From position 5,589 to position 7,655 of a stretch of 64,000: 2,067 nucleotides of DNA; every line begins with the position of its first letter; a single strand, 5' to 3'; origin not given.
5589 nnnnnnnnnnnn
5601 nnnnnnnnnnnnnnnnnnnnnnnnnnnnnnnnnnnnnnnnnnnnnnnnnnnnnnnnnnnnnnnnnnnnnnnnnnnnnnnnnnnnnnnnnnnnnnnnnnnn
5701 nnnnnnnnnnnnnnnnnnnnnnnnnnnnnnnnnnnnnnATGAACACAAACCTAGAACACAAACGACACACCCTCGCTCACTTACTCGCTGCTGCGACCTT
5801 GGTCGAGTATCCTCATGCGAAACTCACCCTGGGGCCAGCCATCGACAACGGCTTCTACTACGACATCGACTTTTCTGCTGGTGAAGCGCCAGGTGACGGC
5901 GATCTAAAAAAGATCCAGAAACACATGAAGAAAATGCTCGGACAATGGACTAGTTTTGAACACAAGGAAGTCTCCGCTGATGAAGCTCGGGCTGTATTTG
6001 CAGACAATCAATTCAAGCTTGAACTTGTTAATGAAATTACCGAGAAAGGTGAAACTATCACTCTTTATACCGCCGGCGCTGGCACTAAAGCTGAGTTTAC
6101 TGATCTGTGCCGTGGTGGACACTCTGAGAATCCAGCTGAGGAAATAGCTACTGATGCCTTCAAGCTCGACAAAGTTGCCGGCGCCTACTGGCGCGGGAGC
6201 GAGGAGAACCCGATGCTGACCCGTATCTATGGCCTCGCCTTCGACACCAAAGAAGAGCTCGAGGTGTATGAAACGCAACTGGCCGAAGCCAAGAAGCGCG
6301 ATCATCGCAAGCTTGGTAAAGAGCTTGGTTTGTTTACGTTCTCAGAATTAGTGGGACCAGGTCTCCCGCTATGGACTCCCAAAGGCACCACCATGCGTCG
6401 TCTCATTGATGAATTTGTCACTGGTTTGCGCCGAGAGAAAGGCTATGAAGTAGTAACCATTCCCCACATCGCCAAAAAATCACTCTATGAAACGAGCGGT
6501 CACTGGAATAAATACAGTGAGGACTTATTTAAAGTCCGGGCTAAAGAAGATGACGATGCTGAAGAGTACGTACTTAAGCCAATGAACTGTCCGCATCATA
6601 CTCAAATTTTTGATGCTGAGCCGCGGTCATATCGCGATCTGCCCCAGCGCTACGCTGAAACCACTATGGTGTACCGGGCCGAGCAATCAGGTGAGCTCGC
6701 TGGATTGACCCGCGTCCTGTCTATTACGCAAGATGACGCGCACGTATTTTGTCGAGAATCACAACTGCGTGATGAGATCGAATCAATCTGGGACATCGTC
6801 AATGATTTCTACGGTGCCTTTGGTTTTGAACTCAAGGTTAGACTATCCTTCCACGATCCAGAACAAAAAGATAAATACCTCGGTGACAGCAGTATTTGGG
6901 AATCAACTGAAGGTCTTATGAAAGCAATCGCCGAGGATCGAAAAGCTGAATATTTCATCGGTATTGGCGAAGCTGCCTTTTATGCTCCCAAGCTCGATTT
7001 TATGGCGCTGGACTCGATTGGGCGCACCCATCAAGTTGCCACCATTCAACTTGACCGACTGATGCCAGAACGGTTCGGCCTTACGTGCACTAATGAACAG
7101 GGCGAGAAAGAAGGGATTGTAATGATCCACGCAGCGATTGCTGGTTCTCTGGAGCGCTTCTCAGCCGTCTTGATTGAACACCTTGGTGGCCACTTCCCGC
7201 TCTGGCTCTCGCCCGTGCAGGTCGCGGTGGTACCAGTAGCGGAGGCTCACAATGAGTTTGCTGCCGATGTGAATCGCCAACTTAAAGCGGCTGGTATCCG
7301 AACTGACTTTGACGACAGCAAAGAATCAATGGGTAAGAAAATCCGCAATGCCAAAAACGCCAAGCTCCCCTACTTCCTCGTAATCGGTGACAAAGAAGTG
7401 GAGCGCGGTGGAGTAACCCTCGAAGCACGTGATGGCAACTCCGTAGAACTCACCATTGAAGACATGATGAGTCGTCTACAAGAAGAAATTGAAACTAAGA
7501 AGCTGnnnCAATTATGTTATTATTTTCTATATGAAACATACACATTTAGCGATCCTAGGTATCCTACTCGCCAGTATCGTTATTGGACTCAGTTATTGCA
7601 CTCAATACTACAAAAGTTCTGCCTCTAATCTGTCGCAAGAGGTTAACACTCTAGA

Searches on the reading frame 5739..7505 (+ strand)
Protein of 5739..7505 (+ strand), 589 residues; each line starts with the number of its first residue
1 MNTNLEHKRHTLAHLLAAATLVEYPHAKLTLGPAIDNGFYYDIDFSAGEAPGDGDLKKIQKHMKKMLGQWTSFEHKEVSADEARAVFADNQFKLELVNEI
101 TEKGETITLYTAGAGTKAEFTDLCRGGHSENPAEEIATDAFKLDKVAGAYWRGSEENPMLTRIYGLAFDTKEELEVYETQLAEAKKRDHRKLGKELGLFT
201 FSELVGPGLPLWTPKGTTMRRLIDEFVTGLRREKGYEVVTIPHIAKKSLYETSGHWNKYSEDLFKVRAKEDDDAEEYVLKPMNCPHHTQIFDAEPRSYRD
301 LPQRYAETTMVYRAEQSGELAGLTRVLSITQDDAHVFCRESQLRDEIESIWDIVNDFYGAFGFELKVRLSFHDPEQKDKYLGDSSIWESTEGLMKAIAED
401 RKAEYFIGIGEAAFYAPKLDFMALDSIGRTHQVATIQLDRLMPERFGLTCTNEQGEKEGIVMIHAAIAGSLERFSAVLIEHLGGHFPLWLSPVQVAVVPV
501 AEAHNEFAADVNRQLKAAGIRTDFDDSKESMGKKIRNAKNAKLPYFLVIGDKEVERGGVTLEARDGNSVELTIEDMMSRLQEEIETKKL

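Call 11: find_homologous_proteins(query=window:5739-7505:+)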
Query window:5739-7505:+ (589 aa): 8000 proteins with E <= 0.001 among 8000 candidates; the best 120 are listed.
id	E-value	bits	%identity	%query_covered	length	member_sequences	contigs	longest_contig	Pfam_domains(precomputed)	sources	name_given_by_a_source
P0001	0.0e+0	1344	100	100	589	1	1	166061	PF03129.26,PF00587.31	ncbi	-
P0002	0.0e+0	1169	86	100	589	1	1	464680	PF03129.26,PF00587.31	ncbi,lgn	-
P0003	0.0e+0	1153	84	100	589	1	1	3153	PF03129.26,PF00587.31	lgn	-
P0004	0.0e+0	1125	82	100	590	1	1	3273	PF03129.26,PF00587.31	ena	-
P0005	0.0e+0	1107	85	95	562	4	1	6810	PF03129.26,PF00587.31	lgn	-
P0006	0.0e+0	1104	80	100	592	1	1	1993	PF03129.26,PF00587.31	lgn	-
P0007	0.0e+0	1103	80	100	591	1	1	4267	PF03129.26,PF00587.31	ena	-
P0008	0.0e+0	1101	81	100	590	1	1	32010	PF03129.26,PF00587.31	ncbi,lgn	-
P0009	0.0e+0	1100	80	100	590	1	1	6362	PF03129.26,PF00587.31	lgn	-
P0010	0.0e+0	1087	81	99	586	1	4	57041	PF03129.26,PF00587.31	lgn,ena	-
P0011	0.0e+0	1086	79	100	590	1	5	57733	PF03129.26,PF00587.31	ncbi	-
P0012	0.0e+0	1084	79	100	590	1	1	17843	PF03129.26,PF00587.31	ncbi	-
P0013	0.0e+0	1080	80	99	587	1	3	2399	PF03129.26,PF00587.31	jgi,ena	-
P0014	0.0e+0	1079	80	99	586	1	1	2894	PF03129.26,PF00587.31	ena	-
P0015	0.0e+0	1072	79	100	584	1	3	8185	PF03129.26,PF00587.31,PF07973.20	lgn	-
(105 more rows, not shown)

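Call 12: find_related_loci(query=window:5739-7505:+, collection=genome_contigs, flank=3000)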
Query window:5739-7505:+ (589 aa) in genome_contigs; peptide patterns used: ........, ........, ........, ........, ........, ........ (x = any residue, [..] = any of these).
259 stretches matched a pattern; 128 encode a relative of the query (tblastn E <= 1e-3); the best 80 are kept; 80 distinct loci.
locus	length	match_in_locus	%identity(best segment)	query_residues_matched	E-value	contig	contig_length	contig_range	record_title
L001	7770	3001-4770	81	1-589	0e+0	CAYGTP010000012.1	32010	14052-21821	MAG TPA_asm: uncultured Candidatus Saccharibacteria bacterium isolate ERP117304_co2_175 genome assembly, contig: NODE_11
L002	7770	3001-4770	76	1-589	0e+0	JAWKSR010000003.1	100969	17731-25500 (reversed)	MAG: Candidatus Paceibacterota bacterium isolate AC3.73 AC3.73.fa-3, whole genome shotgun sequence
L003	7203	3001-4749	79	2-583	0e+0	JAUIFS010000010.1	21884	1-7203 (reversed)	MAG: bacterium isolate Co_bin.11 NODE_13491_length_21884_cov_1.199752, whole genome shotgun sequence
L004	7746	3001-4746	78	4-589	0e+0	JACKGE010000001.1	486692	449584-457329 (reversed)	MAG: Candidatus Nomurabacteria bacterium isolate HK-STAS-PATE-26 HK-STAS-PATE-26_1, whole genome shotgun sequence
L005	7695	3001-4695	79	3-567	0e+0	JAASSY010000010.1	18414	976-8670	MAG: Candidatus Parcubacteria bacterium isolate KhS_metabat.28 KhS_C1000, whole genome shotgun sequence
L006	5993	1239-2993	74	1-585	0e+0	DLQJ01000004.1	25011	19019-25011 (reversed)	MAG TPA_asm: Patescibacteria group bacterium UBA7435 UBA7435_contig_7015, whole genome shotgun sequence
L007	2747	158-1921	73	1-589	0e+0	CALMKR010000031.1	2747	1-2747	MAG TPA_asm: uncultured bacterium isolate SRR5676466_bin.108_CONCOCT_v1.1_MAG genome assembly, contig: ERZ724530.15367,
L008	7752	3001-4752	73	1-589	0e+0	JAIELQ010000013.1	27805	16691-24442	MAG: Patescibacteria group bacterium isolate co.spades.CONCOCT.1kb_083 c_000000000127, whole genome shotgun sequence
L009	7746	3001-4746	74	2-583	0e+0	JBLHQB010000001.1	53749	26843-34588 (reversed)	MAG: Patiriisocius sp. isolate 3300055526_18 Ga0535637_0000235, whole genome shotgun sequence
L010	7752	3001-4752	73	1-589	0e+0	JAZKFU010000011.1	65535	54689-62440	MAG: Patescibacteria group bacterium isolate DC_RB_04_SPN110320-bin016 DCRB04SPN_B016_0_000000000011, whole genome shotg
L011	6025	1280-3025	73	1-587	0e+0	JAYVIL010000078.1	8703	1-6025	MAG: Candidatus Kaiserbacteria bacterium isolate GL51_DN_metabinner_26 GL51_DN_metabinner_26_77, whole genome shotgun se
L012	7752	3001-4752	73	1-588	0e+0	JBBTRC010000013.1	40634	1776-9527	MAG: Patescibacteria group bacterium isolate H41-bin044_1 H41_bin044_1_000000000013, whole genome shotgun sequence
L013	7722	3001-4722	73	6-583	0e+0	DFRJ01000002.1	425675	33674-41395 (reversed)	MAG TPA_asm: Patescibacteria group bacterium UBA3466 UBA3466_contig_839, whole genome shotgun sequence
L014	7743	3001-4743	72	5-588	0e+0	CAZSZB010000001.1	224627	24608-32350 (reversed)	MAG TPA_asm: uncultured Candidatus Saccharibacteria bacterium isolate binchicken_co173_41 genome assembly, contig: NODE_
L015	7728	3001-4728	64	4-587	0e+0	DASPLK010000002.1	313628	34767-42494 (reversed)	MAG TPA_asm: Candidatus Paceibacterota bacterium isolate SMAG_U12061 k141_105660, whole genome shotgun sequence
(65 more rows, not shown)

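Call 43: find_encoding_contigs(protein=P0002, flank=3000, max_places=3)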
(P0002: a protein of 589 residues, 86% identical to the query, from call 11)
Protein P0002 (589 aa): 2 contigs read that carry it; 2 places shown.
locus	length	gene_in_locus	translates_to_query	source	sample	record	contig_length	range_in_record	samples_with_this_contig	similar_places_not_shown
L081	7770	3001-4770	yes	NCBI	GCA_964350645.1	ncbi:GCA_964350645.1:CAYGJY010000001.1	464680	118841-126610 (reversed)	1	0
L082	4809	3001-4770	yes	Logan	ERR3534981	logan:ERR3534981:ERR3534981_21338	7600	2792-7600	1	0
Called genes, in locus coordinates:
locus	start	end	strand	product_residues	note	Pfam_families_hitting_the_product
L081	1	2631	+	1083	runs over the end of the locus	PF02811:PHP, PF07733:DNA_pol3_alpha, PF17657:DNA_pol3_finger, PF14579:HHH_6, PF01336:tRNA_anti-codon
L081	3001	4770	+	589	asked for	PF00587:tRNA-synt_2b, PF03129:HGTP_anticodon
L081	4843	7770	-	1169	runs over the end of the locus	-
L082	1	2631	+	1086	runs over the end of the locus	PF02811:PHP, PF07733:DNA_pol3_alpha, PF17657:DNA_pol3_finger, PF14579:HHH_6, PF01336:tRNA_anti-codon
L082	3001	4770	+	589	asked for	PF00587:tRNA-synt_2b, PF03129:HGTP_anticodon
